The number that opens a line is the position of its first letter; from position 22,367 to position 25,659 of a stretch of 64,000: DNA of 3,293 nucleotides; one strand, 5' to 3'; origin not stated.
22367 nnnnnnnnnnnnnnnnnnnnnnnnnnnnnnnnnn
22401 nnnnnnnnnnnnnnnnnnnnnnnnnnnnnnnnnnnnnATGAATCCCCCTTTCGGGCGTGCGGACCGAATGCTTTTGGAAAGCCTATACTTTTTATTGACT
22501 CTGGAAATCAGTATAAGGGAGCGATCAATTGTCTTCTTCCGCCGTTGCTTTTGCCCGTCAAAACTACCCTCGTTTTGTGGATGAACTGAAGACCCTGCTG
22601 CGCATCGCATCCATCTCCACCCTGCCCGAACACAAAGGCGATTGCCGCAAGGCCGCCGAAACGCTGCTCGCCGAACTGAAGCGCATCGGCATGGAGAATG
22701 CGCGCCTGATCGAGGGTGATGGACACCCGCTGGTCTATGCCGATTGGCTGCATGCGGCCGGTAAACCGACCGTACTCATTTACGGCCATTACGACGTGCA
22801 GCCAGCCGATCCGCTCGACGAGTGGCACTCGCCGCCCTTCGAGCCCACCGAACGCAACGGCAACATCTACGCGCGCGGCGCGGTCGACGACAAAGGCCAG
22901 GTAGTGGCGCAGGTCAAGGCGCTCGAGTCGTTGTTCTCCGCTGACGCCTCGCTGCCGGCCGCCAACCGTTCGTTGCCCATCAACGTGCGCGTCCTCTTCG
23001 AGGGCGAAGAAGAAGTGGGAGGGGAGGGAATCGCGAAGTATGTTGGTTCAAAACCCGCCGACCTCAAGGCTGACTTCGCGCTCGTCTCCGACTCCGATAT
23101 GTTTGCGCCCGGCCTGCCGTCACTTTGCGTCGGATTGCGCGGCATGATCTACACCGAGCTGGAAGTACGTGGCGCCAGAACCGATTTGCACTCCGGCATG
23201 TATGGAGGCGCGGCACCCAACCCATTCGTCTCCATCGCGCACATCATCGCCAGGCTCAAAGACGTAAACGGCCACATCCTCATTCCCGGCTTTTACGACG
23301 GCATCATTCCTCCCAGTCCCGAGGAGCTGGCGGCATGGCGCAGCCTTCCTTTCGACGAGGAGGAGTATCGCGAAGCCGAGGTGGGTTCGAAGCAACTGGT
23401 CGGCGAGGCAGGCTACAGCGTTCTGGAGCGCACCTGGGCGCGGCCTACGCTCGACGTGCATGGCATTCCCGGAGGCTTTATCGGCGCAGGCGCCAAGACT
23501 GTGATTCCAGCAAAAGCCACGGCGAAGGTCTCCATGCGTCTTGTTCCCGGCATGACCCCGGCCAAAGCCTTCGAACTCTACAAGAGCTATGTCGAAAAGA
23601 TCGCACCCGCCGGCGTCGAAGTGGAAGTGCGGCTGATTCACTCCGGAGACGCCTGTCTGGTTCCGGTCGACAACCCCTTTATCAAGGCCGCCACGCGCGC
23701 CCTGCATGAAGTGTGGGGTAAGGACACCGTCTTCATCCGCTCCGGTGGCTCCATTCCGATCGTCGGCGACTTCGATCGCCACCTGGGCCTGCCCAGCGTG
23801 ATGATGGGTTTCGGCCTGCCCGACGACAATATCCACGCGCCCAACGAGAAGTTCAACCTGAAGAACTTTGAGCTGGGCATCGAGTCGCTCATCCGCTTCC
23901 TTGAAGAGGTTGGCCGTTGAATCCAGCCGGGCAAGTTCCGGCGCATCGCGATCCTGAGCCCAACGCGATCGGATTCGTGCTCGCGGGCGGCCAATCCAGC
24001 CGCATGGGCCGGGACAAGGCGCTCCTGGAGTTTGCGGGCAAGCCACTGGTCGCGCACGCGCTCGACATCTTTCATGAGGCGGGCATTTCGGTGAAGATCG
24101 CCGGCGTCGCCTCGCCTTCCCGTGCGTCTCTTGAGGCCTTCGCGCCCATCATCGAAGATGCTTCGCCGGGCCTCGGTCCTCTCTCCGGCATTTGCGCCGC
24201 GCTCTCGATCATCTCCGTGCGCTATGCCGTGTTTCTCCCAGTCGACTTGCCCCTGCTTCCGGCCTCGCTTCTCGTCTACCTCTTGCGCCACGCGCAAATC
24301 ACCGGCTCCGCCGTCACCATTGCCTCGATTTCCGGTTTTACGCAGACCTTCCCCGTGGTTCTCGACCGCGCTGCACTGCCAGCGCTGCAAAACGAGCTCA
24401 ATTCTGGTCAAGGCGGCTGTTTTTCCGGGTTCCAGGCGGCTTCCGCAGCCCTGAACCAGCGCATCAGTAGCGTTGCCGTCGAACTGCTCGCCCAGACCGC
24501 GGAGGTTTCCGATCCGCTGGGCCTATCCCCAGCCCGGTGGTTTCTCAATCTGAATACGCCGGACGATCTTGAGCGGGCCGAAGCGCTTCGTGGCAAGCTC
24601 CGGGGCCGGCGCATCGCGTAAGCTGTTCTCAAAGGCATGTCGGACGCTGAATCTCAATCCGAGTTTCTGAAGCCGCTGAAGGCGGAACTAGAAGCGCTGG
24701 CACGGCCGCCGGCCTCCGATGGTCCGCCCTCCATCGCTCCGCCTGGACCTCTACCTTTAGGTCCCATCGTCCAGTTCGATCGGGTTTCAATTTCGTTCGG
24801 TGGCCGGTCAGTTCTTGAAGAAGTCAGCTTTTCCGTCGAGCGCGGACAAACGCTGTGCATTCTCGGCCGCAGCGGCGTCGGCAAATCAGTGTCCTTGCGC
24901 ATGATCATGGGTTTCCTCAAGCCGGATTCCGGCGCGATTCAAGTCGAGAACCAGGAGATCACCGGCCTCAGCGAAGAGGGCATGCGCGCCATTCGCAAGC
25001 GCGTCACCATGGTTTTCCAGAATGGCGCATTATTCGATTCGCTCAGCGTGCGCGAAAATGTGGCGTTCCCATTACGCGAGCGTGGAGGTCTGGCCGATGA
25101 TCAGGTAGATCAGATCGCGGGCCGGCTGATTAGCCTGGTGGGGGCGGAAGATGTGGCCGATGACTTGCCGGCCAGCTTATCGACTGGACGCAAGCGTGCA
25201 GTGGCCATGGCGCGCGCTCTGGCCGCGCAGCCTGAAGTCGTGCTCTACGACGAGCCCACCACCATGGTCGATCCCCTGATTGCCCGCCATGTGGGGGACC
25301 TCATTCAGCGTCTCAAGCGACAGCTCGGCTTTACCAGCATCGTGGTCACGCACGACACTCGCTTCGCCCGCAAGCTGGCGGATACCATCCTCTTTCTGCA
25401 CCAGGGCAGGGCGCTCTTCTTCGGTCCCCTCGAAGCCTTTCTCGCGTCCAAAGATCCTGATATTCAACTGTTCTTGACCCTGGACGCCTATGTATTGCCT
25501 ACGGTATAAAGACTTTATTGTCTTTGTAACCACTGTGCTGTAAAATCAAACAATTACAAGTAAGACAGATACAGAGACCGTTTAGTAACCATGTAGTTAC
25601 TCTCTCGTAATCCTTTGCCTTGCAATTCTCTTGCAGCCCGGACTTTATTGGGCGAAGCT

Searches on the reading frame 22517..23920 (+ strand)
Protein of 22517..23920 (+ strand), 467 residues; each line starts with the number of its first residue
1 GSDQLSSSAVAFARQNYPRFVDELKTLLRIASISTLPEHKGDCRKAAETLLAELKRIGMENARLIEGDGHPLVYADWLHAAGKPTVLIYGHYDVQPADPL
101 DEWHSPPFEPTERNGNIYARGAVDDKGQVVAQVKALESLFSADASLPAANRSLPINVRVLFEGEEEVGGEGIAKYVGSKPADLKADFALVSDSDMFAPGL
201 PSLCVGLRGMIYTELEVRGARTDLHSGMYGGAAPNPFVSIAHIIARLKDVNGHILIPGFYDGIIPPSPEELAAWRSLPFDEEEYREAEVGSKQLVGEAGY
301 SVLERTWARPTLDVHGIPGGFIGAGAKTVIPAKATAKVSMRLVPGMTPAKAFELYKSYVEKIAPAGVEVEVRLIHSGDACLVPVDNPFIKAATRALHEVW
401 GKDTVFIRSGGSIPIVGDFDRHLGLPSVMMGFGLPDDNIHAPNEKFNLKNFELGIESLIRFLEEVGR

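Call 44: search_protein_families(library=pfam, proteins=[window:22517-23920:+], max_evalue=0.001)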
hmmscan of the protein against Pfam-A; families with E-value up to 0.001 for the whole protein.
window:22517-23920:+ (467 aa): 2 families
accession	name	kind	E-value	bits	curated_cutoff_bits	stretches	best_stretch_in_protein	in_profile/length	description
PF01546.33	Peptidase_M20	-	1.3e-36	126.9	24.6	1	87-463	1-205/206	Peptidase family M20/M25/M40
PF07687.19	M20_dimer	-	9.9e-17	61.3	21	1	206-365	2-105/107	Peptidase dimerisation domain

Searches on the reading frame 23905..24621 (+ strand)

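Call 44: search_protein_families(library=pfam, proteins=[window:23905-24621:+], max_evalue=0.001)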
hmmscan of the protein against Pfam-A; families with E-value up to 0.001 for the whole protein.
window:23905-24621:+ (238 aa): 1 family
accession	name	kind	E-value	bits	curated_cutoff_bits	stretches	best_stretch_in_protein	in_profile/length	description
PF12804.13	NTP_transf_3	-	9.3e-31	107.6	27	1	23-166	1-145/160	MobA-like NTP transferase domain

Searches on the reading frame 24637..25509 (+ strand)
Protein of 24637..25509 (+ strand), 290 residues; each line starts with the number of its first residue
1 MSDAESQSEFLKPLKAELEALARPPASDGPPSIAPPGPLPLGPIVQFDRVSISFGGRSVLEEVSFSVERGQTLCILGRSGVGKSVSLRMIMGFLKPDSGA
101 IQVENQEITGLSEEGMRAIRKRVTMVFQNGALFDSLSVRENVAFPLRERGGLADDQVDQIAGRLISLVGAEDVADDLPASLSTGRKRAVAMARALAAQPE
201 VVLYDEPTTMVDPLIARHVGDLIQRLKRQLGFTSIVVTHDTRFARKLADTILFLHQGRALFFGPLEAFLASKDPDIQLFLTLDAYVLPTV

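Call 34: find_encoding_contigs(protein=window:24637-25509:+, flank=10000, max_places=4)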
Protein window:24637-25509:+ (290 aa): no gene with exactly this product is on record in the collection.
